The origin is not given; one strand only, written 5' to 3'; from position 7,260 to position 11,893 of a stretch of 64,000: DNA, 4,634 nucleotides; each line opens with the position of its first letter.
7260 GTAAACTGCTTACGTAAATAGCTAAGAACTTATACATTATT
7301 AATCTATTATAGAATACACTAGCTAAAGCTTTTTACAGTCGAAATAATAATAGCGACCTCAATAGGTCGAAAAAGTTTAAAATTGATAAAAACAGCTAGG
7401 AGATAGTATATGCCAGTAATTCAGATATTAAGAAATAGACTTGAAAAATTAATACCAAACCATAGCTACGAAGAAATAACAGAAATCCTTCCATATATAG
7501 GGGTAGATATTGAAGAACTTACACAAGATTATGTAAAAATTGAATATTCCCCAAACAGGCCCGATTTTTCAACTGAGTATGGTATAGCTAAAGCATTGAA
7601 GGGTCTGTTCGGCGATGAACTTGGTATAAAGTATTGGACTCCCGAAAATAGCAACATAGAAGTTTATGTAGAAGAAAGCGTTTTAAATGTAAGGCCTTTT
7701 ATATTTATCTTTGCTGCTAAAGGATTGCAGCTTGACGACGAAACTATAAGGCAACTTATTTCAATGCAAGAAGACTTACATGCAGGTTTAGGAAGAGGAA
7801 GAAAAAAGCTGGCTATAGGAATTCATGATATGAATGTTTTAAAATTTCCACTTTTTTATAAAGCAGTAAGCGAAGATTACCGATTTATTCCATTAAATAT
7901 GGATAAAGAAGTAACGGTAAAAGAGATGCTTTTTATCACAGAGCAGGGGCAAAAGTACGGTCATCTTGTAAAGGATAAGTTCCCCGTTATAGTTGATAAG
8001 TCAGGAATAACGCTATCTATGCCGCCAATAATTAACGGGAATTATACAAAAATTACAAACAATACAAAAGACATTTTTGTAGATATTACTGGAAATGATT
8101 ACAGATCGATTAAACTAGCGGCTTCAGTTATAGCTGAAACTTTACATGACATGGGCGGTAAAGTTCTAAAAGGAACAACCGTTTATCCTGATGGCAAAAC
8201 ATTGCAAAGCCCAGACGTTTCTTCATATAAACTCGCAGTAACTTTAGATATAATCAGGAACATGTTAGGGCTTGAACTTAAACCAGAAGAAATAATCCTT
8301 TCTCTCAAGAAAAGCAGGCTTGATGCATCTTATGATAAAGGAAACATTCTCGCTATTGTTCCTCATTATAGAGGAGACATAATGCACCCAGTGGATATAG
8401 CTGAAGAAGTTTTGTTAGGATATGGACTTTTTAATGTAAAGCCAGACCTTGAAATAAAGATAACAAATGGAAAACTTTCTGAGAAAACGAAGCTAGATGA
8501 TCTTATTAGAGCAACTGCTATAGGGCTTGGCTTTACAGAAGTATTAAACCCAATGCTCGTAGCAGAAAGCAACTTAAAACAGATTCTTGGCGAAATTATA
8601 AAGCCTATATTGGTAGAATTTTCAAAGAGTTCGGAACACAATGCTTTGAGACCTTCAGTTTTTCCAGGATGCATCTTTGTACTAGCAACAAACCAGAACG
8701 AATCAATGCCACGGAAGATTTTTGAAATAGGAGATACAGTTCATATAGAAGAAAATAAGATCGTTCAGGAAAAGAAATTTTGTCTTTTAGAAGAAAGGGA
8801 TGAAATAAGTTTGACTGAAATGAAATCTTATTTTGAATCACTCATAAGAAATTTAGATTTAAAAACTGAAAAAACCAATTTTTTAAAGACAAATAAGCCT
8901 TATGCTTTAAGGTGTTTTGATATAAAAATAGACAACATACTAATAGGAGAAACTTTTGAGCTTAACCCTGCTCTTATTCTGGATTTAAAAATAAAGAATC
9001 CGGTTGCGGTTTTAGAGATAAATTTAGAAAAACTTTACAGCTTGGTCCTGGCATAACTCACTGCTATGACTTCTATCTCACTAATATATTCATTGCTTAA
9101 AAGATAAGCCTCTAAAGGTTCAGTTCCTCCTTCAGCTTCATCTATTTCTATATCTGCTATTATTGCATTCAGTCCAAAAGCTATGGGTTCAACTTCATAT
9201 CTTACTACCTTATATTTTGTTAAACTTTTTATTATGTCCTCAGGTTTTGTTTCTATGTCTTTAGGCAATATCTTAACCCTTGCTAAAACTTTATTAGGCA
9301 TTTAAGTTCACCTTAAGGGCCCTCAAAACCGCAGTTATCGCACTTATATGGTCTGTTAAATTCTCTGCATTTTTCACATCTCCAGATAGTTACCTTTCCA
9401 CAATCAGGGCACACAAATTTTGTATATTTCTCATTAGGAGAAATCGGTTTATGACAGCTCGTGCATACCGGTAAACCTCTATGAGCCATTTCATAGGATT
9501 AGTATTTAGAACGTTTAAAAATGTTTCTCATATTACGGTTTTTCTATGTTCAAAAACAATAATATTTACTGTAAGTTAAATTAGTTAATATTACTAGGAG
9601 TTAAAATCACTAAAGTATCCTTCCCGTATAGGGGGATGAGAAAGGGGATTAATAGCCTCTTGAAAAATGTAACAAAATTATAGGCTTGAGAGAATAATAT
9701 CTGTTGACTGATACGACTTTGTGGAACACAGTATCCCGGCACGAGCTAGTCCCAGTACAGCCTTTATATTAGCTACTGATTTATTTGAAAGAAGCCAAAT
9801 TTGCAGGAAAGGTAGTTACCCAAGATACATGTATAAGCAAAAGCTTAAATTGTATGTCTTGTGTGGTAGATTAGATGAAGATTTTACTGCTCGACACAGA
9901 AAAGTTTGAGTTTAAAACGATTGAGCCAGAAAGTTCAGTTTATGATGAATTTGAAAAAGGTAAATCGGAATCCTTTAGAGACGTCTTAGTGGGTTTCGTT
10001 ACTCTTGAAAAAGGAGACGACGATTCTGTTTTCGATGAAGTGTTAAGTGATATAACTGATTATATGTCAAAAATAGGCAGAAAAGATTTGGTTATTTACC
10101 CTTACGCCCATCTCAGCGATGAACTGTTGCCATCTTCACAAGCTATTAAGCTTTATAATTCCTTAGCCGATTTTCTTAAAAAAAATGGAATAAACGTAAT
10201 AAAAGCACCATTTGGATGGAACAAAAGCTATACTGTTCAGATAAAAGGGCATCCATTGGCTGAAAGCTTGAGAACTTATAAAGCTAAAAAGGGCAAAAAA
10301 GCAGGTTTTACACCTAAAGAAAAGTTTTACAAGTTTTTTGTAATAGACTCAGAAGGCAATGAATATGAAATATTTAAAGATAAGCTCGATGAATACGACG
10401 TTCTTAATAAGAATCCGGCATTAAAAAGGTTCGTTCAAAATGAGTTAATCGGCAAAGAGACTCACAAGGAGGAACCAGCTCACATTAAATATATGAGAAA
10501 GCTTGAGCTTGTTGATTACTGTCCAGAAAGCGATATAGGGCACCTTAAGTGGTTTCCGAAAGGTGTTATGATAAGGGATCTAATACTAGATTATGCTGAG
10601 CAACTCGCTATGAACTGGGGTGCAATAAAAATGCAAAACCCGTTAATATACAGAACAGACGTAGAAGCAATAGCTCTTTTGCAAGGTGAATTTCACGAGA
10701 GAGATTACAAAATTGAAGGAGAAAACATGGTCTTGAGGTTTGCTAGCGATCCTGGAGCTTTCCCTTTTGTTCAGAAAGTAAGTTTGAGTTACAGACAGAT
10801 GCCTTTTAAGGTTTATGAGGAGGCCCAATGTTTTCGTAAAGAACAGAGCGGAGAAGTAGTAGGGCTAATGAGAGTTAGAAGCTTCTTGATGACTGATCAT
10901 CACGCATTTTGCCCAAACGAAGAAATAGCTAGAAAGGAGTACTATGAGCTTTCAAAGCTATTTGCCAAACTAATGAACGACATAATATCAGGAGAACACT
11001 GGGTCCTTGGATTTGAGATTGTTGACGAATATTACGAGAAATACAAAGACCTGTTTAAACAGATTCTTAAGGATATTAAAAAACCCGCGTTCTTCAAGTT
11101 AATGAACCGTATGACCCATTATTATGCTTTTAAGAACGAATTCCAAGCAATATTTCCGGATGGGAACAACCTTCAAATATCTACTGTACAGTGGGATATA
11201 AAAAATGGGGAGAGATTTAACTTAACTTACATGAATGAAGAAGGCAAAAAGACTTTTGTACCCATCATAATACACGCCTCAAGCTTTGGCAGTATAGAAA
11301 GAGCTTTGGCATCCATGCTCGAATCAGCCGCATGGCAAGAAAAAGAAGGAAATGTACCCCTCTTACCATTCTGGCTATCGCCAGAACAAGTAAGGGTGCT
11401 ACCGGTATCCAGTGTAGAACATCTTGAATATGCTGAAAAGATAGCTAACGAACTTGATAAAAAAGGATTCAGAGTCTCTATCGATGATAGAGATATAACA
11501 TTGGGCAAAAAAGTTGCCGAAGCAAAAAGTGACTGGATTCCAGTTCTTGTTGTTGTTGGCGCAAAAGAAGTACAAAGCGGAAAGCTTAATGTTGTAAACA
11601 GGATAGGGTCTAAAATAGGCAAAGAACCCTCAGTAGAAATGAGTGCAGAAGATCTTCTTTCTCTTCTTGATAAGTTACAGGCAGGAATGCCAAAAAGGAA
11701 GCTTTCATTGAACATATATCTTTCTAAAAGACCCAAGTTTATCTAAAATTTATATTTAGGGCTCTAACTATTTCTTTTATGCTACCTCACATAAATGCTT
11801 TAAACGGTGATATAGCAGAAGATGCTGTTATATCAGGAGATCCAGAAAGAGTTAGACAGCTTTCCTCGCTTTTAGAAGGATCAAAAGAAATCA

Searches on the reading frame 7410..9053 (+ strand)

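Call 19: search_protein_families(library=pfam, proteins=[window:7410-9053:+], max_evalue=0.001)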
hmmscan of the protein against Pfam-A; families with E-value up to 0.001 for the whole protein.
window:7410-9053:+ (548 aa): 3 families
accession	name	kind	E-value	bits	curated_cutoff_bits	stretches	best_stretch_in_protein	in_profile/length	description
PF17759.6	tRNA_synthFbeta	-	3.9e-25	89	22.4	1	349-539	8-214/214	Phenylalanyl tRNA synthetase beta chain CLM domain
PF03484.21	B5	-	1.5e-17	64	28.6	1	277-339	3-66/67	tRNA synthetase B5 domain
PF03483.22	B3_4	-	1.1e-07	32.1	29.3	1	135-236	52-134/174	B3/4 domain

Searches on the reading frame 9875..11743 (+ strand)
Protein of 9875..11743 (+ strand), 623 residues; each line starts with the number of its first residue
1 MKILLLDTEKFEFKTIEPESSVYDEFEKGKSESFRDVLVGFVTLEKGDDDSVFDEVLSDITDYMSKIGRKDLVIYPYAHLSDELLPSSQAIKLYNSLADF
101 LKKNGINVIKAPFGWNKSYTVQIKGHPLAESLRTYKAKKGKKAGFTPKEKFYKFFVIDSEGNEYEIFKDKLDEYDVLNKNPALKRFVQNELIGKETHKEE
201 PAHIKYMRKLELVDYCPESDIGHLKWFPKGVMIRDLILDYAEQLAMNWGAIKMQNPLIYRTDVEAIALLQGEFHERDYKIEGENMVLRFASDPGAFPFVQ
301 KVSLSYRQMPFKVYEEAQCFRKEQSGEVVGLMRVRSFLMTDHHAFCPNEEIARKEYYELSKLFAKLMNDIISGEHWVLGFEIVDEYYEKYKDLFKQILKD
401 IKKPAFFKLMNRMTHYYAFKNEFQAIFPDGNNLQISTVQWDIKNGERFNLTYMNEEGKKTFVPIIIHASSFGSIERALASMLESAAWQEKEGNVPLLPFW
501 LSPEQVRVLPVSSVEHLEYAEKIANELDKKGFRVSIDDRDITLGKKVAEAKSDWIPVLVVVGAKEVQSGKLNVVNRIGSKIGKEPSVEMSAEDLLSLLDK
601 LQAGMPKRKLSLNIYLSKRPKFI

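Call 19: search_protein_families(library=pfam, proteins=[window:9875-11743:+], max_evalue=0.001)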
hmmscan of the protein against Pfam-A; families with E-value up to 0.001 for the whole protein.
window:9875-11743:+ (623 aa): 4 families
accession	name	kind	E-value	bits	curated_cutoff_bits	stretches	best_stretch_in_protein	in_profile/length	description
PF08915.16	tRNA-Thr_ED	-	1.6e-36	125.9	30.2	1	1-134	1-136/137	Archaea-specific editing domain of threonyl-tRNA synthetase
PF00587.30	tRNA-synt_2b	-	3.7e-23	82.9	29.3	1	283-484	9-178/179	tRNA synthetase class II core domain (G, H, P, S and T)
PF03129.25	HGTP_anticodon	-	2.8e-20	72.7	21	1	505-600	1-93/94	Anticodon binding domain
PF13676.11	TIR_2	-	0.00029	21.7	28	0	515-550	8-43/122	TIR domain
